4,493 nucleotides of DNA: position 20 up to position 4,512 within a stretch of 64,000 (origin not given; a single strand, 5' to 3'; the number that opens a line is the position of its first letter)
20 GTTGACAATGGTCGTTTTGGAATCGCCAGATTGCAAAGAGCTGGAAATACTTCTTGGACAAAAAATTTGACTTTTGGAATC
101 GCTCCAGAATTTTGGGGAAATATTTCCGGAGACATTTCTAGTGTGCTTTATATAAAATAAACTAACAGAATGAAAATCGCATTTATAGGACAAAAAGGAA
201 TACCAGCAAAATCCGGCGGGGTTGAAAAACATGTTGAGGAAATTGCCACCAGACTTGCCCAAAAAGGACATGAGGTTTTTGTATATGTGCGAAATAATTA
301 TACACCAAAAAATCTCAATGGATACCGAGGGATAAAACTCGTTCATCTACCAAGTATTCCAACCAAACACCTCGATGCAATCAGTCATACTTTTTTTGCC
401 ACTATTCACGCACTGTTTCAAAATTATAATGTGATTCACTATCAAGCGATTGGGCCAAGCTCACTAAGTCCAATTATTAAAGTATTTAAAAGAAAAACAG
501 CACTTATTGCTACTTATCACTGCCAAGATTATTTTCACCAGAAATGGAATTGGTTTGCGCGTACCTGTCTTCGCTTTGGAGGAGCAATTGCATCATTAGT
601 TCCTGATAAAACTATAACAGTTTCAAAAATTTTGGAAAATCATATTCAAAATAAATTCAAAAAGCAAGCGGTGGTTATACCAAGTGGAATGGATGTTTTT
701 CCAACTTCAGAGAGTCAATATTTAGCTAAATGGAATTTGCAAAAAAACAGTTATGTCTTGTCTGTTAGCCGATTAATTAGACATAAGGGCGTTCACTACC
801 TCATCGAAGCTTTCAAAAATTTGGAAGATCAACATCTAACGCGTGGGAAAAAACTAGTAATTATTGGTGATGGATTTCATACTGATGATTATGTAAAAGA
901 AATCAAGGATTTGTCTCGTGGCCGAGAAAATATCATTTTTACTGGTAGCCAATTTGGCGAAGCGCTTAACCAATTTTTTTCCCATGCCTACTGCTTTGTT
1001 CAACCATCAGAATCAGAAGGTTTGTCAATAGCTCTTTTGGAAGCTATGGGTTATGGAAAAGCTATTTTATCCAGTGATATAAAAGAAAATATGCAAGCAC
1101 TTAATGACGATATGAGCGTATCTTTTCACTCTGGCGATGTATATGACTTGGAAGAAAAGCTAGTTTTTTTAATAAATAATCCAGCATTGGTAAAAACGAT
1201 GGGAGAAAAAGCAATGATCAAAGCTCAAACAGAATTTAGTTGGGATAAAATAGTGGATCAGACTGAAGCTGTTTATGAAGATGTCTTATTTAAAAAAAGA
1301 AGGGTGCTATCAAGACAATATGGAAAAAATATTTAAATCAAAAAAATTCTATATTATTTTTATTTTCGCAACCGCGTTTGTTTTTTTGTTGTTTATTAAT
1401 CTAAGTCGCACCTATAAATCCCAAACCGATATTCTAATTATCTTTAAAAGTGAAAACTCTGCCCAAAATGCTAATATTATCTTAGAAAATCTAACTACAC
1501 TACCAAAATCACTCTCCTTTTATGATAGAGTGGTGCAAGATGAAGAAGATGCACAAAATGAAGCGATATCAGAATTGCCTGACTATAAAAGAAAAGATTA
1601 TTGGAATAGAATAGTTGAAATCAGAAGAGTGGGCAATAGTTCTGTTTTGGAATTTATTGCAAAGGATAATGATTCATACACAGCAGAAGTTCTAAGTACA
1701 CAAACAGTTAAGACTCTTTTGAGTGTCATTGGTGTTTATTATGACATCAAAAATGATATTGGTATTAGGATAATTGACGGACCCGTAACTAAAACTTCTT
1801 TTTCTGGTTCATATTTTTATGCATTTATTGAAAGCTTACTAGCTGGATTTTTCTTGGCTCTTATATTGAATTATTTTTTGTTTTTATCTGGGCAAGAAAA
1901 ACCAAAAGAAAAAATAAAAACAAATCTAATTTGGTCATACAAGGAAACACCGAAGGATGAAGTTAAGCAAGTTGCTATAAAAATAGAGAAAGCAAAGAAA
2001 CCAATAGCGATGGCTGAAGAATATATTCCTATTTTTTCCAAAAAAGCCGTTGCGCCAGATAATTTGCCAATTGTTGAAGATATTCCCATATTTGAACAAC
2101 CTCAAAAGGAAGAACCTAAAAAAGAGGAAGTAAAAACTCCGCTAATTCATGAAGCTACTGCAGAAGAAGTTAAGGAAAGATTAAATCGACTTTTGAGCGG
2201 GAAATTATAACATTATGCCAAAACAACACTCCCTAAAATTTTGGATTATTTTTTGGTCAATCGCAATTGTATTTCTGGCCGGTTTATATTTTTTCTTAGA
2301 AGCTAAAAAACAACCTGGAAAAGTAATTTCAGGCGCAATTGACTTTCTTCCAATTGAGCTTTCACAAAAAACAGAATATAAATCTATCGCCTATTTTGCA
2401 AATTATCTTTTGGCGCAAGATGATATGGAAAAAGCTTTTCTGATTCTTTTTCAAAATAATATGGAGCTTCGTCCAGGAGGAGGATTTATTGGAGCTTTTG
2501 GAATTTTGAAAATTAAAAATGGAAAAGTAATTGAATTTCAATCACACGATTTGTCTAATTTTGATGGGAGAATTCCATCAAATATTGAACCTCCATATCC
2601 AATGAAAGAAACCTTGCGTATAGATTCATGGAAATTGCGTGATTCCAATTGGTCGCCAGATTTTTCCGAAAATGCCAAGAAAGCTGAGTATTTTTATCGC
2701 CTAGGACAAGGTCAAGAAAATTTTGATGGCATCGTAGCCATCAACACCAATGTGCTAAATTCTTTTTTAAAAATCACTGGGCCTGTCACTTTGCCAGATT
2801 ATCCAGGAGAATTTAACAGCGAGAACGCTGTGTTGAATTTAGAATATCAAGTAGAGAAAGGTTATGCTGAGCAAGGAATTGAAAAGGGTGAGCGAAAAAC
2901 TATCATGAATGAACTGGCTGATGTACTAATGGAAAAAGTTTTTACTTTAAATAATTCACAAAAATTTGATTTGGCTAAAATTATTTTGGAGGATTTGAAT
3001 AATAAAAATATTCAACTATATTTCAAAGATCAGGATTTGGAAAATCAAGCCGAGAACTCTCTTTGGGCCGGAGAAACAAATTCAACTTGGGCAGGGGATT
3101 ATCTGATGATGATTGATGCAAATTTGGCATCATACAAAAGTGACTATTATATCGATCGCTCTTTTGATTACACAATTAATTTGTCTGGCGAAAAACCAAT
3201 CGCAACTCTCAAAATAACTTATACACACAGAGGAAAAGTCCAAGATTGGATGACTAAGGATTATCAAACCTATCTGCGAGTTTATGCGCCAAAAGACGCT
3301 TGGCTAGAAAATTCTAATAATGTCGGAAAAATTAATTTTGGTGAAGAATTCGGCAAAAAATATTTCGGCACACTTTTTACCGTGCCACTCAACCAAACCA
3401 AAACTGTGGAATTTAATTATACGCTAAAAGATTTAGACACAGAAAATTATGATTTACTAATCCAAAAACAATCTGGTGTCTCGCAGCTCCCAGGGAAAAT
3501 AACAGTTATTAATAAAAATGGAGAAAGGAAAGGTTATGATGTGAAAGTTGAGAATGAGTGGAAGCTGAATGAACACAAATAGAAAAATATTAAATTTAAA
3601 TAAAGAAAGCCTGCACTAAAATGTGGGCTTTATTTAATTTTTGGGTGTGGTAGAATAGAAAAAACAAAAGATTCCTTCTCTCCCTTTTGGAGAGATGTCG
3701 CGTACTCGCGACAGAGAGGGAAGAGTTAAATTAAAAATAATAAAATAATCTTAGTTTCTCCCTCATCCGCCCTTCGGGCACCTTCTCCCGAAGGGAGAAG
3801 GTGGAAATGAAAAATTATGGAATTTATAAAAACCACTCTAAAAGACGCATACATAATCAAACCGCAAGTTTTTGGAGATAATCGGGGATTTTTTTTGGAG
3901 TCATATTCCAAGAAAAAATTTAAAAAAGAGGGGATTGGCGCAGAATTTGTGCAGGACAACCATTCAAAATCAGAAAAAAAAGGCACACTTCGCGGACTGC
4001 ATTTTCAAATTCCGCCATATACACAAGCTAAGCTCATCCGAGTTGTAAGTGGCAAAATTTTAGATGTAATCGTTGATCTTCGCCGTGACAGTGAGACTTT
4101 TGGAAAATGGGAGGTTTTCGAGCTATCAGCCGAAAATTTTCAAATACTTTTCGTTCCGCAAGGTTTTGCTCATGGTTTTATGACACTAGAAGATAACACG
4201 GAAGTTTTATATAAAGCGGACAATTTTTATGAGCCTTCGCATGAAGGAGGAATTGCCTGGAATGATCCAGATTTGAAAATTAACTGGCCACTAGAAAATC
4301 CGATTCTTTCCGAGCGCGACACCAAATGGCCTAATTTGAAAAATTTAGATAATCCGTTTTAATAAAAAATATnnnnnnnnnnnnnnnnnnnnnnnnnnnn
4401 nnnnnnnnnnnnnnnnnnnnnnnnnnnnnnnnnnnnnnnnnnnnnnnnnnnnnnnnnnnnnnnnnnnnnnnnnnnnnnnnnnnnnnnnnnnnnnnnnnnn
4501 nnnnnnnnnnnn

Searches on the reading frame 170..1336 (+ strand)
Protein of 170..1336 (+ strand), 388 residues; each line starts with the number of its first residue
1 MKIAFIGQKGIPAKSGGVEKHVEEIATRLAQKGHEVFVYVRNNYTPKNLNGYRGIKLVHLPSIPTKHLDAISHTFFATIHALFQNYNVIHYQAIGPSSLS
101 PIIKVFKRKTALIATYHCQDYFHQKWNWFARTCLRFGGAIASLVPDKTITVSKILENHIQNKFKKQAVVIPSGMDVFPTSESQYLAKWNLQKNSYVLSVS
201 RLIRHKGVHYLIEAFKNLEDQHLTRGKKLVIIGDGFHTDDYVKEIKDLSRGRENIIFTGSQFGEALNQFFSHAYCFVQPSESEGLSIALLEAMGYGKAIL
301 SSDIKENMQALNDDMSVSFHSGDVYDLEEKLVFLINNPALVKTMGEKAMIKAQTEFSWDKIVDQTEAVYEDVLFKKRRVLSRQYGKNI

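Call 57: search_protein_families(library=pfam, proteins=[window:170-1336:+], max_evalue=0.0001)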
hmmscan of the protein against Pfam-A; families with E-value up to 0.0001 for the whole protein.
window:170-1336:+ (388 aa): 6 families
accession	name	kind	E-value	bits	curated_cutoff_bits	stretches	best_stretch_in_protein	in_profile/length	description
PF00534.26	Glycos_transf_1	-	6.2e-27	94.6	26.4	1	187-348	8-169/172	Glycosyl transferases group 1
PF13692.12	Glyco_trans_1_4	-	5.8e-22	78.9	27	1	195-337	3-142/142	Glycosyl transferases group 1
PF13439.12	Glyco_transf_4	-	3.4e-18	66.7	28.5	1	16-175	2-167/170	Glycosyltransferase Family 4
PF13524.12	Glyco_trans_1_2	-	3e-07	30.9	25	1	223-365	15-142/144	Glycosyl transferase-like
PF13579.12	Glyco_trans_4_4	-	6.5e-07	30.3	29.7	1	16-161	1-144/158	Glycosyl transferase 4-like domain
PF20706.3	GT4-conflict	-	2.5e-06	27.2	26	0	149-296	151-305/385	Family 4 Glycosyltransferase in conflict systems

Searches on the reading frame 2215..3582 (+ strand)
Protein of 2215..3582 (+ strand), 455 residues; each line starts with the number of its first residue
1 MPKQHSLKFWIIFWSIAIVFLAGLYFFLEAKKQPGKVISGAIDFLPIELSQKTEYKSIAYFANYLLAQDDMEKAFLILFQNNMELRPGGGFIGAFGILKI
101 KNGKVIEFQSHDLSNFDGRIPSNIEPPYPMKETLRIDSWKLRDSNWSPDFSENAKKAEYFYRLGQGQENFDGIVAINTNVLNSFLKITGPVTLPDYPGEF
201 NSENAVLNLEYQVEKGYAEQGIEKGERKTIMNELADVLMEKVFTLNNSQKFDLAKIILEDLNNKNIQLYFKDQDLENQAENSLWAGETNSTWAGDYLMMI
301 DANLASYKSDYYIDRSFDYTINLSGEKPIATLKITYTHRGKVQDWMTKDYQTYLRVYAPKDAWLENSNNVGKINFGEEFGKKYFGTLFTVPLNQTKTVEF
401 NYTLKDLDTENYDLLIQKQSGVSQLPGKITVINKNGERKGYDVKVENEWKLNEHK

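Call 57: search_protein_families(library=pfam, proteins=[window:2215-3582:+], max_evalue=0.0001)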
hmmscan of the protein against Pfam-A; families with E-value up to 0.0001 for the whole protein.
window:2215-3582:+ (455 aa): 1 family
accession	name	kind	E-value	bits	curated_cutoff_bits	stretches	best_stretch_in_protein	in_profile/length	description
PF13196.11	DUF4012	-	1.3e-26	94.3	28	1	72-212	3-142/144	Protein of unknown function (DUF4012)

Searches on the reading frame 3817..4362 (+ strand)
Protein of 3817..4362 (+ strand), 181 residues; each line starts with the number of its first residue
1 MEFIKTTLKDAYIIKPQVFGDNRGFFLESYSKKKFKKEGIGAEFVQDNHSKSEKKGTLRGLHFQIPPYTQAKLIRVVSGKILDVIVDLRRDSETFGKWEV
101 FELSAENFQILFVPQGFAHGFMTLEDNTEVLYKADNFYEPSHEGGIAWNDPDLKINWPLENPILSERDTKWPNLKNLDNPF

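Call 57: search_protein_families(library=pfam, proteins=[window:3817-4362:+], max_evalue=0.0001)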
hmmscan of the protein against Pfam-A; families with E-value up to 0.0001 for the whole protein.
window:3817-4362:+ (181 aa): 1 family
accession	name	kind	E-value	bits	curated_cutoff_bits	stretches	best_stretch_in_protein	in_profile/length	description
PF00908.23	dTDP_sugar_isom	-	5.7e-75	251.1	27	1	5-175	1-167/168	dTDP-4-dehydrorhamnose 3,5-epimerase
